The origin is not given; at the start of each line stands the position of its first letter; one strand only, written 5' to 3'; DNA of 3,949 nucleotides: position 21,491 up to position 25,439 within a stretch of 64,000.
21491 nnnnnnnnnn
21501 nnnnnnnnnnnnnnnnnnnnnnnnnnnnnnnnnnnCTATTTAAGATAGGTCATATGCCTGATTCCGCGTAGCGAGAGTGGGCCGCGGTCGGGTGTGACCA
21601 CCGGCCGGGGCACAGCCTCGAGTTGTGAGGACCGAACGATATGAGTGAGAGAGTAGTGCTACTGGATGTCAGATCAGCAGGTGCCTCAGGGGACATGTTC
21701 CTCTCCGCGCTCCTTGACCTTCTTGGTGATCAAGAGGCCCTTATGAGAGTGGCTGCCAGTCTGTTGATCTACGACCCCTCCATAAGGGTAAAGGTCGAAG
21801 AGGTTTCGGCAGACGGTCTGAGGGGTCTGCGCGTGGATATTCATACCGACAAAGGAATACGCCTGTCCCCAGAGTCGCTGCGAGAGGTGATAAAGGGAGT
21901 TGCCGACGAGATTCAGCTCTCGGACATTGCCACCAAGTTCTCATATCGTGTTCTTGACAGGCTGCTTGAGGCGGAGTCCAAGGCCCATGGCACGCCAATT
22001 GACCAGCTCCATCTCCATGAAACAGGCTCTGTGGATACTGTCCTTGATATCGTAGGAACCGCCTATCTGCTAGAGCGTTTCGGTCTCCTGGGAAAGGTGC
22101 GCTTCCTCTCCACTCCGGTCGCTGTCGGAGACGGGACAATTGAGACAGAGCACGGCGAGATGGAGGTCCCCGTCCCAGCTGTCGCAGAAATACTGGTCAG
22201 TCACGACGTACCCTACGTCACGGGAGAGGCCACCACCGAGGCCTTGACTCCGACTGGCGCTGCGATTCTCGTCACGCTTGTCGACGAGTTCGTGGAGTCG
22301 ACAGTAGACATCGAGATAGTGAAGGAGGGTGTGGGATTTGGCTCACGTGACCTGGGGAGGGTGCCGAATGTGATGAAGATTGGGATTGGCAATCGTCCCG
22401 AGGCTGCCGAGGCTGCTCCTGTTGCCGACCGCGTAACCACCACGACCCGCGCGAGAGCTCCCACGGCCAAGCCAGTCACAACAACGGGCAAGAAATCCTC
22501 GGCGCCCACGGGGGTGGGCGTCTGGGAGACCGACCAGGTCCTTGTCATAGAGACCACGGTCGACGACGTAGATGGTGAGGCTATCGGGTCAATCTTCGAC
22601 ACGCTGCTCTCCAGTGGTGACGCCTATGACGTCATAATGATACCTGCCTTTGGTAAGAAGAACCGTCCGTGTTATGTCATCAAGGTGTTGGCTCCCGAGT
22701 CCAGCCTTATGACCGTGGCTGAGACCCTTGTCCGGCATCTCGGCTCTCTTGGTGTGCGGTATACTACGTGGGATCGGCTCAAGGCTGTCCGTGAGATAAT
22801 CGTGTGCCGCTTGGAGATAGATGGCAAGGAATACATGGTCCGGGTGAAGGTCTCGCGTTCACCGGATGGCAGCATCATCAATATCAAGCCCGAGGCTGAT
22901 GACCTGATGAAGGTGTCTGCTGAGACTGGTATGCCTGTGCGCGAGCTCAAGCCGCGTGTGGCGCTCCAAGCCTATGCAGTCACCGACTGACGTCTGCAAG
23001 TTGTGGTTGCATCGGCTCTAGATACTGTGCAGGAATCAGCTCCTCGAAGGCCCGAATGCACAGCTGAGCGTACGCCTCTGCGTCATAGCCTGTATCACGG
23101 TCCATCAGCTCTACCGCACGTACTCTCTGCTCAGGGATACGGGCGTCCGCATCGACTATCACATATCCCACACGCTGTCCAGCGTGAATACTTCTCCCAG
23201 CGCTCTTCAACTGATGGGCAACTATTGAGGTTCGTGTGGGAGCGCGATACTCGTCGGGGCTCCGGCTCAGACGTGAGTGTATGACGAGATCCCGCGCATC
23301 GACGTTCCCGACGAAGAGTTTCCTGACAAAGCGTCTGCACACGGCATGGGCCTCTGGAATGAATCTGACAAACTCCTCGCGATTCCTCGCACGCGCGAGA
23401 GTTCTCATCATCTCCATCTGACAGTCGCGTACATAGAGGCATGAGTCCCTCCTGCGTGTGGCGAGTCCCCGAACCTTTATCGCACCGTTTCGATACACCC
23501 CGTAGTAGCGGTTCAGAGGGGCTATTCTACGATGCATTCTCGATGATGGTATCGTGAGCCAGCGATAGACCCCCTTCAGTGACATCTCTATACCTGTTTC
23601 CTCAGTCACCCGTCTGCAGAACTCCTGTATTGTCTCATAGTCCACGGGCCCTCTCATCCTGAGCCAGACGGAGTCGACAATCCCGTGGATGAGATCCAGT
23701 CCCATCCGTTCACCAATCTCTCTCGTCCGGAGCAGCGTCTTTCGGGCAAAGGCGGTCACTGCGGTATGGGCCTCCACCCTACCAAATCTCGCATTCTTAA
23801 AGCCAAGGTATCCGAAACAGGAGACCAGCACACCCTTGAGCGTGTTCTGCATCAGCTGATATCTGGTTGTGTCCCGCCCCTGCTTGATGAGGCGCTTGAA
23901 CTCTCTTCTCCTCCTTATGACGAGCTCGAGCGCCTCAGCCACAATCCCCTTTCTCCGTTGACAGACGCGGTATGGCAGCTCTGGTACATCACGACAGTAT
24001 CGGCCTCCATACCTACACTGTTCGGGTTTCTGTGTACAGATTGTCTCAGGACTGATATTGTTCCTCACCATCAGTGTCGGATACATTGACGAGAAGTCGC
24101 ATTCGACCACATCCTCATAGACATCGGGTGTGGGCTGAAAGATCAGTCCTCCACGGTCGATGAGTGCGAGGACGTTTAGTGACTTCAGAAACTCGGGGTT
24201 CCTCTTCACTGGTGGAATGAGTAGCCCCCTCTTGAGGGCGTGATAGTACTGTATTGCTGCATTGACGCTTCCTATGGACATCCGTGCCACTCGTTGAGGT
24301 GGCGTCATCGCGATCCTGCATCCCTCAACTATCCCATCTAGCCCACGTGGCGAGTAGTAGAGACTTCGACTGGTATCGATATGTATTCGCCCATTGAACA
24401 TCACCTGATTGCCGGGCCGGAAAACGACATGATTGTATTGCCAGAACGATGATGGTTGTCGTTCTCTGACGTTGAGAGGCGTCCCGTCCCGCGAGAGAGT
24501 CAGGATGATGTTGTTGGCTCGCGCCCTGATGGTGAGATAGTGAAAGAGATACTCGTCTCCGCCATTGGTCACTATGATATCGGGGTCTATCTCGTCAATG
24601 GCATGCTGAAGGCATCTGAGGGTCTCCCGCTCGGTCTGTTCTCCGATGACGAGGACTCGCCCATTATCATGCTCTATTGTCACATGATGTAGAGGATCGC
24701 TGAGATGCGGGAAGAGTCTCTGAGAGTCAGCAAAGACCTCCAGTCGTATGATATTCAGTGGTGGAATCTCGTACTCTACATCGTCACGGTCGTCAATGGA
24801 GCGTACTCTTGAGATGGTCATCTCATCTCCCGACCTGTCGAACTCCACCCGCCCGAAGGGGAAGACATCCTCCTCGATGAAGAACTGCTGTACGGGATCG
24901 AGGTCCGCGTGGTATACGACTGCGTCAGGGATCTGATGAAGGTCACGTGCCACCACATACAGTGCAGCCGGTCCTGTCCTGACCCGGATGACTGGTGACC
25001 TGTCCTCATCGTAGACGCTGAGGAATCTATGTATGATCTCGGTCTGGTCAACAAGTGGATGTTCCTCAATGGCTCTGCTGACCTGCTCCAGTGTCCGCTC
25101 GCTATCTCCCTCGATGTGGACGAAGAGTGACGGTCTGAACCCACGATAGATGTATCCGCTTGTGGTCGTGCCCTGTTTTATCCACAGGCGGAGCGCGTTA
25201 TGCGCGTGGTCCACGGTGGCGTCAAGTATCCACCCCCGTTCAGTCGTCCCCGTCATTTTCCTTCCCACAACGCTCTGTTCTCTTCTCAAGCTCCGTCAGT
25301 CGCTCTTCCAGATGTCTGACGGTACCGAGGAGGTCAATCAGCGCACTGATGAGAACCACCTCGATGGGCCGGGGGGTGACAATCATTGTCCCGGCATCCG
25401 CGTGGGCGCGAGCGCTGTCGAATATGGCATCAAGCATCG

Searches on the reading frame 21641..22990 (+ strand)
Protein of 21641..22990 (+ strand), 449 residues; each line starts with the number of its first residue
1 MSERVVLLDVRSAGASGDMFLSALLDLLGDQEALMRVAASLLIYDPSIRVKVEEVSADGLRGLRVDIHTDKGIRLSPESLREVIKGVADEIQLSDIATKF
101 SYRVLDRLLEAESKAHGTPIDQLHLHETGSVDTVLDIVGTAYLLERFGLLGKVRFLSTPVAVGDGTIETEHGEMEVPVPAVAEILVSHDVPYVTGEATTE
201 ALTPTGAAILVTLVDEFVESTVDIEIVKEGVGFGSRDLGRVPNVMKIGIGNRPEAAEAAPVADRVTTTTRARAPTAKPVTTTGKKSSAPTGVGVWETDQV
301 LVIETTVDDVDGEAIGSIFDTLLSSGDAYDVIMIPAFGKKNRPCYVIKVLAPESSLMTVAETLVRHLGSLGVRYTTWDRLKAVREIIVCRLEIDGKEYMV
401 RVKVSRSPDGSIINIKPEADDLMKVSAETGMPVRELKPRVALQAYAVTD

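Call 44: search_protein_families(library=pfam, proteins=[window:21641-22990:+], max_evalue=0.00001)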
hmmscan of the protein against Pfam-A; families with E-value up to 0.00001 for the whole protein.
window:21641-22990:+ (449 aa): 1 family
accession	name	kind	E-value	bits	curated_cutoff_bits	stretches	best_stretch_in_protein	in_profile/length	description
PF01969.22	Ni_insertion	-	4.6e-97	325.9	22.1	1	8-436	3-374/375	Nickel insertion protein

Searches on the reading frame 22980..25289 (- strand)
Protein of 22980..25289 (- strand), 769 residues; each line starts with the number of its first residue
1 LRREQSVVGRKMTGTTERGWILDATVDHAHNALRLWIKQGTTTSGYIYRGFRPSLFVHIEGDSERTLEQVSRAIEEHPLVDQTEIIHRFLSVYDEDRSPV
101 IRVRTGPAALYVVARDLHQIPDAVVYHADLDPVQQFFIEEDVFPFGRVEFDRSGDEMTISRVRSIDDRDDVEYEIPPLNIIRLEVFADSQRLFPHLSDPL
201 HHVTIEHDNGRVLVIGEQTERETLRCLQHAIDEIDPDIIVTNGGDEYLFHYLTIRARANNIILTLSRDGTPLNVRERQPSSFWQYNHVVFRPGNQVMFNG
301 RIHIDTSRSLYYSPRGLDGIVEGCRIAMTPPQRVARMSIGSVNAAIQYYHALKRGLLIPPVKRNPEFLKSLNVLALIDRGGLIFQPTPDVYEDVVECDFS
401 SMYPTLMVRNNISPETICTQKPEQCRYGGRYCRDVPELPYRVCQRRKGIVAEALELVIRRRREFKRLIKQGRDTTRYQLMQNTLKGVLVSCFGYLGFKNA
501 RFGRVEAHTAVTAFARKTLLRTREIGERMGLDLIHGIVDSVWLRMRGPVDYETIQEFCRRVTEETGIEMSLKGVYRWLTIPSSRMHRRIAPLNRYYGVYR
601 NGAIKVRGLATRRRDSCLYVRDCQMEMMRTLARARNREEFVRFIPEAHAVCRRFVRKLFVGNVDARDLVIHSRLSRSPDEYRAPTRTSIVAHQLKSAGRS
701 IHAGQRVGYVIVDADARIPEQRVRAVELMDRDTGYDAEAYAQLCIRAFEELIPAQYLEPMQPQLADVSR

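Call 44: search_protein_families(library=pfam, proteins=[window:22980-25289:-], max_evalue=0.00001)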
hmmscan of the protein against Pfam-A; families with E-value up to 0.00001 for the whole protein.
window:22980-25289:- (769 aa): 2 families
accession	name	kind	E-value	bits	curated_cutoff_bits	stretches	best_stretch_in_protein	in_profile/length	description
PF00136.26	DNA_pol_B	-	1.8e-33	116.5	23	1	379-727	44-424/453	DNA polymerase family B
PF03104.25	DNA_pol_B_exo1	-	2.4e-06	27.6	23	0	213-308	136-226/242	DNA polymerase family B, exonuclease domain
